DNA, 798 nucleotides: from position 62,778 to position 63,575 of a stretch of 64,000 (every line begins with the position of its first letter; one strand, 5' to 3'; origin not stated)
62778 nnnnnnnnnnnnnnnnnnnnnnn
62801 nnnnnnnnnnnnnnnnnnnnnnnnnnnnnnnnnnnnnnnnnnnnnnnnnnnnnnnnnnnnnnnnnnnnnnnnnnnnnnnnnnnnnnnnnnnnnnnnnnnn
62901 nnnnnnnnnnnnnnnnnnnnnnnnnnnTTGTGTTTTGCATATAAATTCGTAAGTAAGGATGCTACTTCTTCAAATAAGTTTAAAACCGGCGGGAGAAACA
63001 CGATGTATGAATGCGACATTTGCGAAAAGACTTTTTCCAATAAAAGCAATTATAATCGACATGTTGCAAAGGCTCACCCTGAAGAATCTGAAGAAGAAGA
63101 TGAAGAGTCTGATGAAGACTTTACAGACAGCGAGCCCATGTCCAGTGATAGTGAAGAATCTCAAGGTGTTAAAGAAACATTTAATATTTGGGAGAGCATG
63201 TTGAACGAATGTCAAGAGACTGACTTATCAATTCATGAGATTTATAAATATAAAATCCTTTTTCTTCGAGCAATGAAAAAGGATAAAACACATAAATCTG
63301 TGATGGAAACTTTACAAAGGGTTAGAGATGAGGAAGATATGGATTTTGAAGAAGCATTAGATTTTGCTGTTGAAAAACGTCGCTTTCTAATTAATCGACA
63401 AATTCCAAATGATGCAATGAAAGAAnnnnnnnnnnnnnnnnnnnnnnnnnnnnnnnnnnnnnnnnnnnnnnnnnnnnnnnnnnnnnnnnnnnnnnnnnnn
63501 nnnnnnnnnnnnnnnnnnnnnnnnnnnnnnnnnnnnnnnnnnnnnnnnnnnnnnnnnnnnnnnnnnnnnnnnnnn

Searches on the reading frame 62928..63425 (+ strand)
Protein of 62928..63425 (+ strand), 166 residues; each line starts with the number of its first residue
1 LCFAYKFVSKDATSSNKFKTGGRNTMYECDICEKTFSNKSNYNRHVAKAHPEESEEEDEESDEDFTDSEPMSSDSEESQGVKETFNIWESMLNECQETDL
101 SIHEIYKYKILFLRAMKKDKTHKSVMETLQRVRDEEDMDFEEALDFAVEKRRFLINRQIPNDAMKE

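Call 76: search_protein_families(library=pfam, proteins=[window:62928-63425:+], max_evalue=0.001)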
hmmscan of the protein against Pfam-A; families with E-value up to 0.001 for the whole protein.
window:62928-63425:+ (166 aa): 4 families
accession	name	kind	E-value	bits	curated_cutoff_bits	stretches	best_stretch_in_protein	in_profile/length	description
PF00096.32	zf-C2H2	-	9e-07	29.5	25.2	1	27-50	1-23/23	Zinc finger, C2H2 type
PF13894.12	zf-C2H2_4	-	1.2e-05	26.1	27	1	27-50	1-24/24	C2H2-type zinc finger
PF12874.13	zf-met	-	0.00019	22.1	21.2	1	27-46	1-20/25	Zinc-finger of C2H2 type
PF23949.1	TSTD2_N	-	0.00041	20.6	27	1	7-57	15-61/70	TSTD2 protein N-terminal domain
